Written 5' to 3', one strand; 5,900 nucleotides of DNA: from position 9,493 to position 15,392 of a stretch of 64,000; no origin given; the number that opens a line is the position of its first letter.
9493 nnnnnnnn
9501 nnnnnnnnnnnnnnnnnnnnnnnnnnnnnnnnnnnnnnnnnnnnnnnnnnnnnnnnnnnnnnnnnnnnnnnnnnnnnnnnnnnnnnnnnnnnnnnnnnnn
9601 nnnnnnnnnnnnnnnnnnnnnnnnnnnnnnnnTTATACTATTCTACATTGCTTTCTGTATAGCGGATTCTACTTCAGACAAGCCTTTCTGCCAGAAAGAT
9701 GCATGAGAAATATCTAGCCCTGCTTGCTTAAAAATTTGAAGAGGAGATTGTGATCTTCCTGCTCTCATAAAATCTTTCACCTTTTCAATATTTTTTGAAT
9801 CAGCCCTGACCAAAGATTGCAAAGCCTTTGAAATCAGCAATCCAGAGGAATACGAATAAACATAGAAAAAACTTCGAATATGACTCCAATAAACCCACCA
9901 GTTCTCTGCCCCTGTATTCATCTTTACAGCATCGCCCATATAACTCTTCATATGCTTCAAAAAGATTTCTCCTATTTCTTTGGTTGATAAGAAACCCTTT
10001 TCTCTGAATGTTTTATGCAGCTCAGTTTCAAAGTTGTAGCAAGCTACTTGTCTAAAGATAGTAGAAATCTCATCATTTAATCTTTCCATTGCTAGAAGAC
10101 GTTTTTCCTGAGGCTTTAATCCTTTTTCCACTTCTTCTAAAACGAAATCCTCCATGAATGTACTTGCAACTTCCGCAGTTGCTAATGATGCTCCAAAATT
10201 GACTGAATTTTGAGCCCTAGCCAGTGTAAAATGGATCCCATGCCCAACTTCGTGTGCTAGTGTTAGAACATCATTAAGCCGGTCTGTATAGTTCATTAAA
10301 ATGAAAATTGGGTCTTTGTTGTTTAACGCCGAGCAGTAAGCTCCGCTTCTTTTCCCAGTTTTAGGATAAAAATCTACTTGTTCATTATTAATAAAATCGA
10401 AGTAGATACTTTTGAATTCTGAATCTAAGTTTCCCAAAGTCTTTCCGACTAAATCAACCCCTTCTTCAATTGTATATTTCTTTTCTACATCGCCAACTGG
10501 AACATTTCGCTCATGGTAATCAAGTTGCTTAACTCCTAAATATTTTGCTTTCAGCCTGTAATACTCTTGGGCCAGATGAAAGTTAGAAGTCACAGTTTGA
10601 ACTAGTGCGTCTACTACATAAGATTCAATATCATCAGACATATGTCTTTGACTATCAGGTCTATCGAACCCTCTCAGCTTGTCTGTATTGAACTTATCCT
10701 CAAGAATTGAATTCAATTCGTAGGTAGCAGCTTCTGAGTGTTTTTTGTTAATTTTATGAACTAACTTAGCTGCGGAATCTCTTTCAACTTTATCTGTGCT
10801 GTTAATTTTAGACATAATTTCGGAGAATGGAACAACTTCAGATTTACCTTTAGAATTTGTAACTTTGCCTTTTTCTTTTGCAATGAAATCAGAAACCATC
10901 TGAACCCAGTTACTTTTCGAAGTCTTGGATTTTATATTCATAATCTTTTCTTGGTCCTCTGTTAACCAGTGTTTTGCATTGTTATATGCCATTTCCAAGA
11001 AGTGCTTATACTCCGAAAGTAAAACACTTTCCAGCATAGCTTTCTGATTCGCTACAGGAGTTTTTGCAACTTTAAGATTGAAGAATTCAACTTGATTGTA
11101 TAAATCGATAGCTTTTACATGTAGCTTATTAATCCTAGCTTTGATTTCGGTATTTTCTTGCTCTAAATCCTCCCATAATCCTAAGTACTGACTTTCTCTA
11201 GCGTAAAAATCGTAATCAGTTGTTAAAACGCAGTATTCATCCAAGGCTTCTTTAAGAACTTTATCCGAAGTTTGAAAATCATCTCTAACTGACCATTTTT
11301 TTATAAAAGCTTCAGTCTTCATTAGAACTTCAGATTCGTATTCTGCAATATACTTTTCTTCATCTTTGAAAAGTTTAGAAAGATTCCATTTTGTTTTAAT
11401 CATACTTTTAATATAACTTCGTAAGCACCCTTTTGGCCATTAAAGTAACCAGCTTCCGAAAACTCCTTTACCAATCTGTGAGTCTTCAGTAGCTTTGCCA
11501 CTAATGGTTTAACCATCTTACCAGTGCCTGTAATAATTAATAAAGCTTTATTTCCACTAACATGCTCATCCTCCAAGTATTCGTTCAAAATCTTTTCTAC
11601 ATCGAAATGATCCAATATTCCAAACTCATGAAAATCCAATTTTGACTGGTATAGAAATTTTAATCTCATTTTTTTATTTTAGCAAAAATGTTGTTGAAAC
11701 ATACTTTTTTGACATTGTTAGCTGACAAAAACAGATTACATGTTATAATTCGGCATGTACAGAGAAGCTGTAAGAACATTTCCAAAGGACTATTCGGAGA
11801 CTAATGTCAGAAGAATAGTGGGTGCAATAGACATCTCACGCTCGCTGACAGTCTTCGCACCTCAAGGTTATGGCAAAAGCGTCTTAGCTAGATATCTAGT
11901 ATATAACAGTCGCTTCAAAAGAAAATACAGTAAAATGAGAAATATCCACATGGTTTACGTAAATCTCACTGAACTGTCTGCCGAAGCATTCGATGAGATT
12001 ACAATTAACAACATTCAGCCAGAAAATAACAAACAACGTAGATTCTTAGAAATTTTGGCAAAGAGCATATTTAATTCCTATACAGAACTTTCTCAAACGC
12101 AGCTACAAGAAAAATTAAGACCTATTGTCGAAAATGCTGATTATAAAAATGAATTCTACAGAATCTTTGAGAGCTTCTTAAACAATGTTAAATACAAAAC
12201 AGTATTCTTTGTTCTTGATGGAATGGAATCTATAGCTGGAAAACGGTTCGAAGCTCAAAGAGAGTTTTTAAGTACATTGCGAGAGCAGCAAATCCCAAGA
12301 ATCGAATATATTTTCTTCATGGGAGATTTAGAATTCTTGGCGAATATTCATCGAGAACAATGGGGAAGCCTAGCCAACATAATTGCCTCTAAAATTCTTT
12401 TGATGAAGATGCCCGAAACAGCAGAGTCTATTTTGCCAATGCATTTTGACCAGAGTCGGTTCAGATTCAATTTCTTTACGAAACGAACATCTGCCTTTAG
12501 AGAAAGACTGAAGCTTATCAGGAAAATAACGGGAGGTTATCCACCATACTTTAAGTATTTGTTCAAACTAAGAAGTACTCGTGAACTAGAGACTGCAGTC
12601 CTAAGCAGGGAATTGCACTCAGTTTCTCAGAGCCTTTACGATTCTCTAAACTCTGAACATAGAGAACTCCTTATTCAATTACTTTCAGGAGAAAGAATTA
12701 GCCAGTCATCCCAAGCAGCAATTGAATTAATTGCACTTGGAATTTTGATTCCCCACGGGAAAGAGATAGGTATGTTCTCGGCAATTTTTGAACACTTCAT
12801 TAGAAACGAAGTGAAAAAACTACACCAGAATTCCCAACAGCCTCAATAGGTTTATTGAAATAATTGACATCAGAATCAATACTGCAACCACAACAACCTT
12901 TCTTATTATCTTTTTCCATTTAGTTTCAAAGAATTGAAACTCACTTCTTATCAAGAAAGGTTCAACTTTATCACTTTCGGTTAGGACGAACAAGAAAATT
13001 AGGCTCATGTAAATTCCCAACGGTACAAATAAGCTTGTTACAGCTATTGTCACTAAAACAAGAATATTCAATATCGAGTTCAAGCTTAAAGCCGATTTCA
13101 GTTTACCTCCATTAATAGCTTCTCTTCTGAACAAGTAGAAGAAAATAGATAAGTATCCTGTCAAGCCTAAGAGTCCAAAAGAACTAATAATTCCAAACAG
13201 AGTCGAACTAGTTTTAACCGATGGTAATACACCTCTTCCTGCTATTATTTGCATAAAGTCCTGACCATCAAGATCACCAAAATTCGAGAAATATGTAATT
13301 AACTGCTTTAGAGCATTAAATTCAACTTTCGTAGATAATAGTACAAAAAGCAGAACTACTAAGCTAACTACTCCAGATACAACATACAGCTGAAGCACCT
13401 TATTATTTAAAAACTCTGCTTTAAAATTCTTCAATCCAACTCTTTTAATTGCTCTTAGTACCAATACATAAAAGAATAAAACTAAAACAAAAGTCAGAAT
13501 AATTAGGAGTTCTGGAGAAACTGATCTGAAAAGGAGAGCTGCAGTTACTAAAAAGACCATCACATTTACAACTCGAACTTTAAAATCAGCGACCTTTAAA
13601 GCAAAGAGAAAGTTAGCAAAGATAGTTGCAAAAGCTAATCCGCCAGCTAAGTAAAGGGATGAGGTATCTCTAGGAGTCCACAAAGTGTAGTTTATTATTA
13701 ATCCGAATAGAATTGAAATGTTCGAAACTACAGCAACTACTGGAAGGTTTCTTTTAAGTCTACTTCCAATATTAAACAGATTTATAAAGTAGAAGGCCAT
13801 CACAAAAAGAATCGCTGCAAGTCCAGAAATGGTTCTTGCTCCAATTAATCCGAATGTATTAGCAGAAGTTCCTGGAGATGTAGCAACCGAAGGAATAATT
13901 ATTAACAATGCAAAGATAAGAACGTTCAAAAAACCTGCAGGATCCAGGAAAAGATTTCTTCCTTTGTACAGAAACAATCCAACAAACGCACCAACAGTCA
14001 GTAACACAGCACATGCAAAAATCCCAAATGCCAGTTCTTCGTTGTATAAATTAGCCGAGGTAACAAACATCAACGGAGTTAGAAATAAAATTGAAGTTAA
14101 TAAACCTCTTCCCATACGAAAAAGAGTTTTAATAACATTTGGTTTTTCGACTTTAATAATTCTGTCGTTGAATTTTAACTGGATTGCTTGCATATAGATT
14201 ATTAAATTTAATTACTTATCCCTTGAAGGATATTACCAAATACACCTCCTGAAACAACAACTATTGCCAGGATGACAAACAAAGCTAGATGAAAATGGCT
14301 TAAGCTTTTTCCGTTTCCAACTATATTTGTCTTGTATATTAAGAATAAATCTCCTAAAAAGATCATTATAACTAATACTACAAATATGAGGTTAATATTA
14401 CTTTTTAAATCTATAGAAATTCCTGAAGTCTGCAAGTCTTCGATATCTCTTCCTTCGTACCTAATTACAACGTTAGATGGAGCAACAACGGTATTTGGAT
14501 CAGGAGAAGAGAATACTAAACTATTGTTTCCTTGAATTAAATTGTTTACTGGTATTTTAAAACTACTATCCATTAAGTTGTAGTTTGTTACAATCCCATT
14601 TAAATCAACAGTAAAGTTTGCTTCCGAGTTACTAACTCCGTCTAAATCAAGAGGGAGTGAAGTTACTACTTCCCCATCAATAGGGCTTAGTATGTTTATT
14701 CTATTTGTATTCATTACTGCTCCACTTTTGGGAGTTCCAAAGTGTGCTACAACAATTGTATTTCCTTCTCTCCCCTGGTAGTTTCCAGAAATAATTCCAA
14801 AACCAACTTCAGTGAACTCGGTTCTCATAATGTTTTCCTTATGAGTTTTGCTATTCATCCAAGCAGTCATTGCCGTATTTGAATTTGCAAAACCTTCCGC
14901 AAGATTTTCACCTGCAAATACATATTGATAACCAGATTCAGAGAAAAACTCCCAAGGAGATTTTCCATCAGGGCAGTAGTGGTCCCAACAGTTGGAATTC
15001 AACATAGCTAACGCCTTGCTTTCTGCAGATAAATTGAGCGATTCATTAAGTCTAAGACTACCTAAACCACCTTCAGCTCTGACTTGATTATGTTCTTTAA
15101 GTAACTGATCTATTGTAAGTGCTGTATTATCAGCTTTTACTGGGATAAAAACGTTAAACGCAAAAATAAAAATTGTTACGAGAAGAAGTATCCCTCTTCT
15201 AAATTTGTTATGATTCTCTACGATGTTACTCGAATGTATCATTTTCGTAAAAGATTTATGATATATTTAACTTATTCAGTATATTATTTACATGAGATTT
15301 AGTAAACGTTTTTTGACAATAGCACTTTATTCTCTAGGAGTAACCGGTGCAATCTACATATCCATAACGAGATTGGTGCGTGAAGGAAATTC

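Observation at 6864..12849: Uncharacterised 922-aa protein in an apparent operon with Smr and PepF, opposite a degenerate P-loop NTPase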

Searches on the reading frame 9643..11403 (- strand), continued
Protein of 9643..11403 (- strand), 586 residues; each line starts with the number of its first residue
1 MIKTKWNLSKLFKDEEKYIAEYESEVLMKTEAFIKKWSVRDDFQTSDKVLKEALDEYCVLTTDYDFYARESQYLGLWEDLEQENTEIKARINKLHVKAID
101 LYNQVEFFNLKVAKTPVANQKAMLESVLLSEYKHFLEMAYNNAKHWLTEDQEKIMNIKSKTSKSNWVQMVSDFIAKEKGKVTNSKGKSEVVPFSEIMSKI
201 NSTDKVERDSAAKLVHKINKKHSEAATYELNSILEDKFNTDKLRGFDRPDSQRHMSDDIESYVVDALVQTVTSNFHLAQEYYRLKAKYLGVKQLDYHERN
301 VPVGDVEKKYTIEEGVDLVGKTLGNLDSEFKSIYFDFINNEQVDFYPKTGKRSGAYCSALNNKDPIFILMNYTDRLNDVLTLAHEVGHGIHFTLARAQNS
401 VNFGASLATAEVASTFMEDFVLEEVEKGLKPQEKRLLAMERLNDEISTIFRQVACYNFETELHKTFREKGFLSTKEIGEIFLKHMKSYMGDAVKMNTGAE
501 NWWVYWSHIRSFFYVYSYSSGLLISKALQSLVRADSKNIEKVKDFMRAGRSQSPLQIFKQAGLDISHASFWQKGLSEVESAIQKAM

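Call 54: find_encoding_contigs(protein=P0010, flank=5000, max_places=1)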
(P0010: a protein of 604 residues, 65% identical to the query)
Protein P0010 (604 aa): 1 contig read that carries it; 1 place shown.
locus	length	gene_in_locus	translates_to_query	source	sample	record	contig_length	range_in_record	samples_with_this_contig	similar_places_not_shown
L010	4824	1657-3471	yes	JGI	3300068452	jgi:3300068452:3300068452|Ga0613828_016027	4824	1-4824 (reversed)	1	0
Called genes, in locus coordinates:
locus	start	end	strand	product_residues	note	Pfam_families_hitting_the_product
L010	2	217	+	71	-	?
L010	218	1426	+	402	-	PF12679:ABC2_membrane_2, PF12698:ABC2_membrane_3, PF01061:ABC2_membrane (weak)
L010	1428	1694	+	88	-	PF01713:Smr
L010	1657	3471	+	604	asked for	PF08439:Peptidase_M3_N, PF01432:Peptidase_M3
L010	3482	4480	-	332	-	-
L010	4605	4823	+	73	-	?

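Call 67: find_encoding_contigs(protein=P0082, flank=4000, max_places=1)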
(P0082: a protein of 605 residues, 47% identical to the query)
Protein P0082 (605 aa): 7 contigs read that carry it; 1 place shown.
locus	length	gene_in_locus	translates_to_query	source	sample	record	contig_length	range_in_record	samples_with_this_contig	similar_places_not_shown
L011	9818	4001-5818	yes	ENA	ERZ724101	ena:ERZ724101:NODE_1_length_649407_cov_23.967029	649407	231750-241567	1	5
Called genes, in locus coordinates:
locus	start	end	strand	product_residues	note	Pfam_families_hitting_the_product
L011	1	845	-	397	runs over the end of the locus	-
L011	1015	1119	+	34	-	-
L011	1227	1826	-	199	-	-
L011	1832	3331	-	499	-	PF01336:tRNA_anti-codon, PF00152:tRNA-synt_2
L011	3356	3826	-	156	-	PF03449:GreA_GreB_N, PF01272:GreA_GreB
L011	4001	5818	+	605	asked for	PF08439:Peptidase_M3_N, PF01432:Peptidase_M3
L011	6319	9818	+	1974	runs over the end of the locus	PF13948:DUF4215 (weak)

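Call 68: find_encoding_contigs(protein=P0070, flank=4000, max_places=1)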
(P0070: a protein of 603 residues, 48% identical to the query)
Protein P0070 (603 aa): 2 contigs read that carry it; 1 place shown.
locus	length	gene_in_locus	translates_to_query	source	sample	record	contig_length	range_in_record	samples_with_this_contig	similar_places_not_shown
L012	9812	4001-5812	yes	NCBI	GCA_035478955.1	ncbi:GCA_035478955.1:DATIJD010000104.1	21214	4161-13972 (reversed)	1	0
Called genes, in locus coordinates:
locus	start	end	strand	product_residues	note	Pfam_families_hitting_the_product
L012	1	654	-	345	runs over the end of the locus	PF04185:Phosphoesterase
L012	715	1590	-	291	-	PF00657:Lipase_GDSL (weak), PF13472:Lipase_GDSL_2 (weak)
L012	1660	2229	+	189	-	PF03352:Adenine_glyco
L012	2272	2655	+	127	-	PF00903:Glyoxalase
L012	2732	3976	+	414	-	PF16927:HisKA_7TM, PF00989:PAS (weak), PF13426:PAS_9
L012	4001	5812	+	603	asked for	PF08439:Peptidase_M3_N, PF01432:Peptidase_M3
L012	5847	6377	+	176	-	PF04383:KilA-N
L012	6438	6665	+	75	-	-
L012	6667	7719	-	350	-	PF14016:DUF4232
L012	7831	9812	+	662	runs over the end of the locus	-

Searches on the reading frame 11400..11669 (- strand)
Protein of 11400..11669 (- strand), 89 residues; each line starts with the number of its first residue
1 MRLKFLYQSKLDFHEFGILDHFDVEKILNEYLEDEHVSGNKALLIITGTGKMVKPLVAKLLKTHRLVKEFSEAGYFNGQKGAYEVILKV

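Call 3: search_protein_families(library=pfam, proteins=[window:11400-11669:-], max_evalue=0.1)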
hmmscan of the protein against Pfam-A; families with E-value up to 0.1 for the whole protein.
window:11400-11669:- (89 aa): 1 family
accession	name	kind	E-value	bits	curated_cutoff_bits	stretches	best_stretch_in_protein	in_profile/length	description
PF01713.27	Smr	-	1.9e-11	44.4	25.7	1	23-88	10-77/77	Smr domain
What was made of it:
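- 11400..11669 (-): Stand-alone Smr-domain protein of 89 aa. It carries LDFHE and ITGTGK motifs and overlaps pepF by 4 nt. PF01713 scores 1.9e-11 (call 3).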

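Call 4: search_protein_families(library=ncbifam, proteins=[window:11400-11669:-], max_evalue=0.1)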
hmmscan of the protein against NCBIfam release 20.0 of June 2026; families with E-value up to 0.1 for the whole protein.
window:11400-11669:- (89 aa): 2 families
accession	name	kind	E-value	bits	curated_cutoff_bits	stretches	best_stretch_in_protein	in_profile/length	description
TIGR01069.2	mutS2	equivalog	4.7e-05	21.9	400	1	25-85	727-788/790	endonuclease MutS2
NF033154.1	endonuc_SmrA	equivalog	0.035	13.8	180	1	24-88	102-173/189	DNA endonuclease SmrA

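Call 17: search_protein_families(library=padloc, proteins=[window:11400-11669:-], max_evalue=0.1)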
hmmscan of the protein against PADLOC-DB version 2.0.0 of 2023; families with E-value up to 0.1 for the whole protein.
window:11400-11669:- (89 aa): 0 families

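Call 63: search_protein_families(library=phrogs, proteins=[window:11400-11669:-], max_evalue=0.1)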
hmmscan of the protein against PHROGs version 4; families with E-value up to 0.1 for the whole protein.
window:11400-11669:- (89 aa): 1 family
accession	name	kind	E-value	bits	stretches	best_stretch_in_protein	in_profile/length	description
phrog_8434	-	unknown function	0.083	13.6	1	40-88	115-170/188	-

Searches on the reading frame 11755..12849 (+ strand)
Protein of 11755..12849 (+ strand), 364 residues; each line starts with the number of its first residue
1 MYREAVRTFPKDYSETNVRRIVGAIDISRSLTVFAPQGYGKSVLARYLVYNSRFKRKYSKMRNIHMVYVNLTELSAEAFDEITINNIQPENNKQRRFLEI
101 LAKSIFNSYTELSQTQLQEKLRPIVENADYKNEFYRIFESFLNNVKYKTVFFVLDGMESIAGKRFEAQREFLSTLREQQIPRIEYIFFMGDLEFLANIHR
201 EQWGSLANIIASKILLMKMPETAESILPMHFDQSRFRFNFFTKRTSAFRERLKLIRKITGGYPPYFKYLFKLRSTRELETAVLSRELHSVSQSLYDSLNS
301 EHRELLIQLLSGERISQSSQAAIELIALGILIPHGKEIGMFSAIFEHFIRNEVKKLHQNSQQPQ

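Call 3: search_protein_families(library=pfam, proteins=[window:11755-12849:+], max_evalue=0.1)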
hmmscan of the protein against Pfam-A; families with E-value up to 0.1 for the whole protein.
window:11755-12849:+ (364 aa): 4 families
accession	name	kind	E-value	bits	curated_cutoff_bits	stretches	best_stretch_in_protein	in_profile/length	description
PF24883.2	NPHP3_N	-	1.1e-05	26.1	24.8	1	29-178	23-152/164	Nephrocystin 3, N-terminal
PF13191.12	AAA_16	-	0.0019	19.1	32.6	1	29-175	25-155/167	AAA ATPase domain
PF13401.12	AAA_22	-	0.0024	18.6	27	1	29-177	6-106/130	AAA domain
PF01935.23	DUF87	-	0.0048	17.5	23.2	0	27-50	22-45/220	Helicase HerA, central domain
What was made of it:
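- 11755..12849 (+): Small (364 aa) STAND-like P-loop NTPase, divergent from smr. Walker A is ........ (35-42) and Walker B is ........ (151-158). The C-terminal half is helical. AAA_16 and AAA_22 fall below their cut-offs (call 3).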

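Call 4: search_protein_families(library=ncbifam, proteins=[window:11755-12849:+], max_evalue=0.1)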
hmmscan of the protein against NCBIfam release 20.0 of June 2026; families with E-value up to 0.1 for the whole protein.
window:11755-12849:+ (364 aa): 0 families

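Call 17: search_protein_families(library=padloc, proteins=[window:11755-12849:+], max_evalue=0.1)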
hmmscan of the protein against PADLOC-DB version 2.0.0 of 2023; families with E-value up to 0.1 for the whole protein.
window:11755-12849:+ (364 aa): 2 families
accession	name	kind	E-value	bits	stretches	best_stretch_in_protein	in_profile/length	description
PDLC04140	mad8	-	0.00068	17.2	1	29-166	28-101/314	mads_8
PDLC01970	CARF_TM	-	0.019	13.3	1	103-167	75-119/179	-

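Call 46: search_solved_structures(query=window:11755-12849:+, max_evalue=1)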
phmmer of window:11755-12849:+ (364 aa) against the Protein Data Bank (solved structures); distinct sequences matched with E-value up to 1: 2.
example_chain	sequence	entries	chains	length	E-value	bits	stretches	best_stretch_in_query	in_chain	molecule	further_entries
6yny_G1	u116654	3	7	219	0.1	14.8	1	59-139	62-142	Oligomycin sensitivity-conferring protein (OSCP)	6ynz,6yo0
8gra_J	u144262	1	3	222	0.24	13.6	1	71-184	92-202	Type VI secretion system spike protein Paar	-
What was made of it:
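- On STAND / NACHT-like NTPase: The protein is 364 aa in total, and no further domain is detected (calls 3, 4, 46).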

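Call 52: list_cluster_members(proteins=[P0001, P0002, window:11755-12849:+])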
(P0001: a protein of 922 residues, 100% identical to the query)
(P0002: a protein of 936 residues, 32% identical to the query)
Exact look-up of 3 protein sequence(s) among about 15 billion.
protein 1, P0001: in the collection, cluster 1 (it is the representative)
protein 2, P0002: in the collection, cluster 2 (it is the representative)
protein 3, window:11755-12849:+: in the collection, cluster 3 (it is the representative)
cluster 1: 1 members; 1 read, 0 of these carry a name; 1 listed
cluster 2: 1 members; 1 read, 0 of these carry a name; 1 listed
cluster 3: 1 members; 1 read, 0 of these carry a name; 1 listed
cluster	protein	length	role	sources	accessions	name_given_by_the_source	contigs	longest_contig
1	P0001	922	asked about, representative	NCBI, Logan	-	-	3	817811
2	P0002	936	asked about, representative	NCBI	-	-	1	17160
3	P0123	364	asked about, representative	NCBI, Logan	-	-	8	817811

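Call 63: search_protein_families(library=phrogs, proteins=[window:11755-12849:+], max_evalue=0.1)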
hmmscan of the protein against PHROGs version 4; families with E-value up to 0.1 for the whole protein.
window:11755-12849:+ (364 aa): 0 families

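Call 78: find_related_loci(query=A6, collection=metagenome_contigs, flank=6000)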
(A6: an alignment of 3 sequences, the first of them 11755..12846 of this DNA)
Query A6 (364 aa) in metagenome_contigs; peptide patterns used: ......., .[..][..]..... (x = any residue, [..] = any of these).
435 stretches matched a pattern, but none encodes a relative of the query by tblastn (E <= 1e-3).
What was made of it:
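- Tried and rejected: The PDB sequence search gave nothing (call 46), and the JGI metagenome scan gave nothing (call 78).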

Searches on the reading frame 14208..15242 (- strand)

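Call 3: search_protein_families(library=pfam, proteins=[window:14208-15242:-], max_evalue=0.1)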
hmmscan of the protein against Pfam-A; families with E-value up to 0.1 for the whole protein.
window:14208-15242:- (344 aa): 1 family
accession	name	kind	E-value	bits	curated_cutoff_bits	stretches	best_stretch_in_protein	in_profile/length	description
PF00188.32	CAP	-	3.3e-16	60.6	21.1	1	48-167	1-116/117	Cysteine-rich secretory protein family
